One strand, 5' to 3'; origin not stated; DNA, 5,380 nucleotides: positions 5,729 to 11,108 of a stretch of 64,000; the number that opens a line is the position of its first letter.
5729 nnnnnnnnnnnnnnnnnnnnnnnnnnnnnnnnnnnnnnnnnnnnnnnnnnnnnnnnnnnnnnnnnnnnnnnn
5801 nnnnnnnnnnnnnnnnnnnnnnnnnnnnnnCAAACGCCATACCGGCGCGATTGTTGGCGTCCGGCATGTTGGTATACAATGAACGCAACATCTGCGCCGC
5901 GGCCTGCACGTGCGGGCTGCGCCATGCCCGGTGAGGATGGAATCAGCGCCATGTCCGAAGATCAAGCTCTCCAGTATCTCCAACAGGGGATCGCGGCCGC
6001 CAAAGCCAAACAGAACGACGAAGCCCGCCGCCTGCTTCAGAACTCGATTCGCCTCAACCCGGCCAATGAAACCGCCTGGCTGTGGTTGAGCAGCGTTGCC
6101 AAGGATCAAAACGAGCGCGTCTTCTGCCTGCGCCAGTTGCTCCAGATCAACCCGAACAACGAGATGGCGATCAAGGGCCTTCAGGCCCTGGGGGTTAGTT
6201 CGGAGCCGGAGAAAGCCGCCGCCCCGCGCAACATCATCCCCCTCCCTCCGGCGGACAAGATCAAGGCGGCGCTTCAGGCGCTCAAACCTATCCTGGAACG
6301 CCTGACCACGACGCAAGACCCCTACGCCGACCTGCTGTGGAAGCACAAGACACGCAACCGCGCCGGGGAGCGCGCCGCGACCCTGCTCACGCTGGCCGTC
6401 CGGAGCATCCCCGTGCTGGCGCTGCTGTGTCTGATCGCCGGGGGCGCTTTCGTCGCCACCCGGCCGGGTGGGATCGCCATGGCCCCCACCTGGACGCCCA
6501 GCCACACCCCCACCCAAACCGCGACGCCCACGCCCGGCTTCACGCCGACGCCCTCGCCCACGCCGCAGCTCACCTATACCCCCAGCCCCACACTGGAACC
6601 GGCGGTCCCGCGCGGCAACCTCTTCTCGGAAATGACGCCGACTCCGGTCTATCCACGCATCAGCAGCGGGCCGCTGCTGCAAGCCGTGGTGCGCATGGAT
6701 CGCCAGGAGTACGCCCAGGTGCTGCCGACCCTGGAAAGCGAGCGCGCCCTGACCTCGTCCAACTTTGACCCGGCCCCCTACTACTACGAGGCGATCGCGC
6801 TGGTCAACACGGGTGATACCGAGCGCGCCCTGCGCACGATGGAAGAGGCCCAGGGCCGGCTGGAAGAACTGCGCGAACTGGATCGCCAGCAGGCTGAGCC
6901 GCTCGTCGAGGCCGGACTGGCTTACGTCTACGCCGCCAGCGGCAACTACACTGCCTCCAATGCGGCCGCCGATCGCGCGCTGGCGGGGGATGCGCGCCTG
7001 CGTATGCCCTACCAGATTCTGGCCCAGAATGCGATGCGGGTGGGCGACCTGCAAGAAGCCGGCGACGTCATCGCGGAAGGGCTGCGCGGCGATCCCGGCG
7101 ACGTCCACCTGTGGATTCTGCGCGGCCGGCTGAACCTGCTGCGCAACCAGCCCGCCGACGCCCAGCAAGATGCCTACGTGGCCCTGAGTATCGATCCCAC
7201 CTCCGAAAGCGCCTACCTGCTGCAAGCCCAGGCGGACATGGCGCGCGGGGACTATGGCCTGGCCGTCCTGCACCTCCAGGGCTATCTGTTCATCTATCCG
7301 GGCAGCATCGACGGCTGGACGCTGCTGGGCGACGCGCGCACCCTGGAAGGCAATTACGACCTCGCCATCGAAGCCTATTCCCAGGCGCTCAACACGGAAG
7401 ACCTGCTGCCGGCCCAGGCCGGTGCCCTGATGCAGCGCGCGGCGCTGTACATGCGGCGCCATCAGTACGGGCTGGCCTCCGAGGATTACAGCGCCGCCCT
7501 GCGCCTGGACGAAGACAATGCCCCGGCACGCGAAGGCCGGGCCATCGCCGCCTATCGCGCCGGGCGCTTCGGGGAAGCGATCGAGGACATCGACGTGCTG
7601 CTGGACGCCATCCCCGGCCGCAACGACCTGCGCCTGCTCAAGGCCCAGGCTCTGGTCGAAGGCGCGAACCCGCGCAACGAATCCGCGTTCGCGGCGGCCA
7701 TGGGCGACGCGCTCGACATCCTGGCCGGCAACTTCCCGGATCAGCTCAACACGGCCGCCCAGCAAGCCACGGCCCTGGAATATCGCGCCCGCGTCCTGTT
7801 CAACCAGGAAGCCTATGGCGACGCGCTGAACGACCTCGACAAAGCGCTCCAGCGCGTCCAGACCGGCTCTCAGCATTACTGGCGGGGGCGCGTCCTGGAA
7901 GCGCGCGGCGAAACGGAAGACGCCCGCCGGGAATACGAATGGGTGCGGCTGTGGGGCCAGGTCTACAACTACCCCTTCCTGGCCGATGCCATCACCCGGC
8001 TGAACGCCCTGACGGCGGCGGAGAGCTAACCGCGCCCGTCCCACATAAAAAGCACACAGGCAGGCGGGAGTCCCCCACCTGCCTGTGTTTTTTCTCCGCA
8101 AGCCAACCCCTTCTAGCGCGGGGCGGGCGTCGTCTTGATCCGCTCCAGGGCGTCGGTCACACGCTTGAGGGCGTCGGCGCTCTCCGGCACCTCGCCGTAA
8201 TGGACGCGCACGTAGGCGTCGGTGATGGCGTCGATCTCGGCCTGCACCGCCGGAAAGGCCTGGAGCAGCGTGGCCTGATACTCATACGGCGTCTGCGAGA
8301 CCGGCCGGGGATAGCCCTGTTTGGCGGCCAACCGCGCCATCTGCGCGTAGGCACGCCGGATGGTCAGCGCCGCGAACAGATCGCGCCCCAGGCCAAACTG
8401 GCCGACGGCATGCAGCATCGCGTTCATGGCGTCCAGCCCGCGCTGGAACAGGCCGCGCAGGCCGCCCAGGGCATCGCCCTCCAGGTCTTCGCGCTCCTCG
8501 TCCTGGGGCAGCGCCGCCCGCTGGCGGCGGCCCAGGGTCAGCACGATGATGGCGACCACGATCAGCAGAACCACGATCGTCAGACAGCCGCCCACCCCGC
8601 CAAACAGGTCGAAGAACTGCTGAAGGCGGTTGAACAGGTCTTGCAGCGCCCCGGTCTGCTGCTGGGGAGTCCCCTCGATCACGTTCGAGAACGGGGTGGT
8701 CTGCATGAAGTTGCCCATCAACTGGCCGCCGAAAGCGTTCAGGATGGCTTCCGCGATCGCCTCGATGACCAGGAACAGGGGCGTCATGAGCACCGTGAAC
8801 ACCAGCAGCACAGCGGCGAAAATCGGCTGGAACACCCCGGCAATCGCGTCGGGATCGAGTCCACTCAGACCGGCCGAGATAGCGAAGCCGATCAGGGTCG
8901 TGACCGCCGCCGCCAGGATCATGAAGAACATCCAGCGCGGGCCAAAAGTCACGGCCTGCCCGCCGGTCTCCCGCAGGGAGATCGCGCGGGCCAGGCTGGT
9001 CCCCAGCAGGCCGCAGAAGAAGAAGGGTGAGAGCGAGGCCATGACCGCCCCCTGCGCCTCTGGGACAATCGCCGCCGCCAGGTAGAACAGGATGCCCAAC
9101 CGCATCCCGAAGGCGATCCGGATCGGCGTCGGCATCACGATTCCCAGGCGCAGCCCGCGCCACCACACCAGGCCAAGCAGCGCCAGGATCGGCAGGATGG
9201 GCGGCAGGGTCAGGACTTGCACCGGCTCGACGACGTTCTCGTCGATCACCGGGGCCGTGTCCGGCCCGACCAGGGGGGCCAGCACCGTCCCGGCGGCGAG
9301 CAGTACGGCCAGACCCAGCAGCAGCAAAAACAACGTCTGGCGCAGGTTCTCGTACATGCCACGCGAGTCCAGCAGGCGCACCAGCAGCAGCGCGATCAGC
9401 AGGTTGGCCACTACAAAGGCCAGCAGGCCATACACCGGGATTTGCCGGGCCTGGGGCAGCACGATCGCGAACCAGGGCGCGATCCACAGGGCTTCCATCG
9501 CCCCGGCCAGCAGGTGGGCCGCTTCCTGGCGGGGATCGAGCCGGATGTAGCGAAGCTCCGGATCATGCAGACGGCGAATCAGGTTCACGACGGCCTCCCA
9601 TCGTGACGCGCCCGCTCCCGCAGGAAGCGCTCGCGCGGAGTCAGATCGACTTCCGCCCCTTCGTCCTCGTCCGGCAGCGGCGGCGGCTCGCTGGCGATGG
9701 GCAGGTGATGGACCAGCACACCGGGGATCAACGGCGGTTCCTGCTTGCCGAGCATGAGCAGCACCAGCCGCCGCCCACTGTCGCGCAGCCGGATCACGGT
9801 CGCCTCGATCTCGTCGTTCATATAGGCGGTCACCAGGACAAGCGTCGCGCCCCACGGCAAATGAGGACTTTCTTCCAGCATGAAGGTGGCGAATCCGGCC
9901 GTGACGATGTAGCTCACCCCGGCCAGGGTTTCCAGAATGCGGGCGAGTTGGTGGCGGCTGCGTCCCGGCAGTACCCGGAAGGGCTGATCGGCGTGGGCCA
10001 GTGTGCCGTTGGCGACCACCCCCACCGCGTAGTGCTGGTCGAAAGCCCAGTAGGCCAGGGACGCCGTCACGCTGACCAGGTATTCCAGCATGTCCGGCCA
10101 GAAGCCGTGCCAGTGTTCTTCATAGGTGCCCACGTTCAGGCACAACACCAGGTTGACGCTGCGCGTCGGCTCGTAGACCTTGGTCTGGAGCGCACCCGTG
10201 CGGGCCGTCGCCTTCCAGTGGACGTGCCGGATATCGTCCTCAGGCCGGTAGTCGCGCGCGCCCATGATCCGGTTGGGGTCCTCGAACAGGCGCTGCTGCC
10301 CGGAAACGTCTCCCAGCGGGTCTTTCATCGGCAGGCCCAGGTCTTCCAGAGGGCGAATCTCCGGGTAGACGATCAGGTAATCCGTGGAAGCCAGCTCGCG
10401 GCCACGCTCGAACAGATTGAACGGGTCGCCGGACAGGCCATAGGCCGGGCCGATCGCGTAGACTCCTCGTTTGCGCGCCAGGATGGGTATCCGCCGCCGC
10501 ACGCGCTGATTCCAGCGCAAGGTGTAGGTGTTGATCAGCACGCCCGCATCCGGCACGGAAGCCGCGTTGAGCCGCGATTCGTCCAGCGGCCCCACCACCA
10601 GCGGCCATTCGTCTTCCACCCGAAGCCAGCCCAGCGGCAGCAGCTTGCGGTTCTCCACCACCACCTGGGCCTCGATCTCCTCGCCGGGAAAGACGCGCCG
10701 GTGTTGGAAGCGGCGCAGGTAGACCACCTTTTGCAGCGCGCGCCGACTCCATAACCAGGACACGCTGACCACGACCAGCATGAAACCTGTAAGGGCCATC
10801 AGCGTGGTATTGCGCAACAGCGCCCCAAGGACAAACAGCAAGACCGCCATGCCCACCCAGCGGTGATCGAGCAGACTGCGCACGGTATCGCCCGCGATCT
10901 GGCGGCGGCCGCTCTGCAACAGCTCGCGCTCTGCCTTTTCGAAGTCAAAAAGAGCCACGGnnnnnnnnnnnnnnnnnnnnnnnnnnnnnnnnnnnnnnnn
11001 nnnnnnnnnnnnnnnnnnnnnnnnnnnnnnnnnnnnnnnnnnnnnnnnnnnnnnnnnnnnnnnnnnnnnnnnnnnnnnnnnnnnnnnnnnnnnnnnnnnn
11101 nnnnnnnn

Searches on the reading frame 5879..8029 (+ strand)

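Call 11: search_protein_families(library=pfam, proteins=[window:5879-8029:+], max_evalue=0.00001)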
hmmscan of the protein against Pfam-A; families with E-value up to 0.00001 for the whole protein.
window:5879-8029:+ (716 aa): 10 families
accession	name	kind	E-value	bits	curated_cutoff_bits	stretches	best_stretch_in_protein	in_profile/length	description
PF07719.23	TPR_2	-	1.8e-24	84.2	27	0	515-547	2-34/34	Tetratricopeptide repeat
PF13432.12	TPR_16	-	3e-16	60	32.7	1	521-580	4-63/65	Tetratricopeptide repeat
PF13428.12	TPR_14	-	5.6e-16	57.9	23.5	0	445-485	3-43/44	Tetratricopeptide repeat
PF00515.34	TPR_1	-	5.9e-15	54.8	27.8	0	478-504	2-28/34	Tetratricopeptide repeat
PF23914.1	TPR_CcmH_CycH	-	6.1e-11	42.8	42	0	474-580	47-153/158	Cytochrome c-type biogenesis protein H TPR domain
PF14559.12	TPR_19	-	3e-10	40.7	25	0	527-590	4-67/68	Tetratricopeptide repeat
PF13414.12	TPR_11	-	5.7e-10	39.2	26.8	0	524-562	4-42/42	TPR repeat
PF13431.12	TPR_17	-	1.9e-07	31.2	24.4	0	402-430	6-34/34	Tetratricopeptide repeat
PF13424.12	TPR_12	-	1.1e-06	29.1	30.1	0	629-686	2-61/77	Tetratricopeptide repeat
PF13371.12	TPR_9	-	7e-06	26.4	35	0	522-590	3-71/73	Tetratricopeptide repeat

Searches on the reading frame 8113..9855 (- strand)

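Call 11: search_protein_families(library=pfam, proteins=[window:8113-9855:-], max_evalue=0.00001)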
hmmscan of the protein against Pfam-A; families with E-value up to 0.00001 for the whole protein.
window:8113-9855:- (580 aa): 1 family
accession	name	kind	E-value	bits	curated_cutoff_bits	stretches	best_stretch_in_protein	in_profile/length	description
PF13559.11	DUF4129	-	5.8e-15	55.6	24.8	1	502-571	1-69/69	Domain of unknown function (DUF4129)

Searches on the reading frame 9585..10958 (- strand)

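Call 11: search_protein_families(library=pfam, proteins=[window:9585-10958:-], max_evalue=0.00001)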
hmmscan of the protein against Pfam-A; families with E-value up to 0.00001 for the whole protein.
window:9585-10958:- (457 aa): 1 family
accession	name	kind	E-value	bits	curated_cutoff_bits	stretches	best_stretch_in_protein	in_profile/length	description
PF01882.25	DUF58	-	2.4e-11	43.7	23.4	1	234-346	2-109/216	Protein of unknown function DUF58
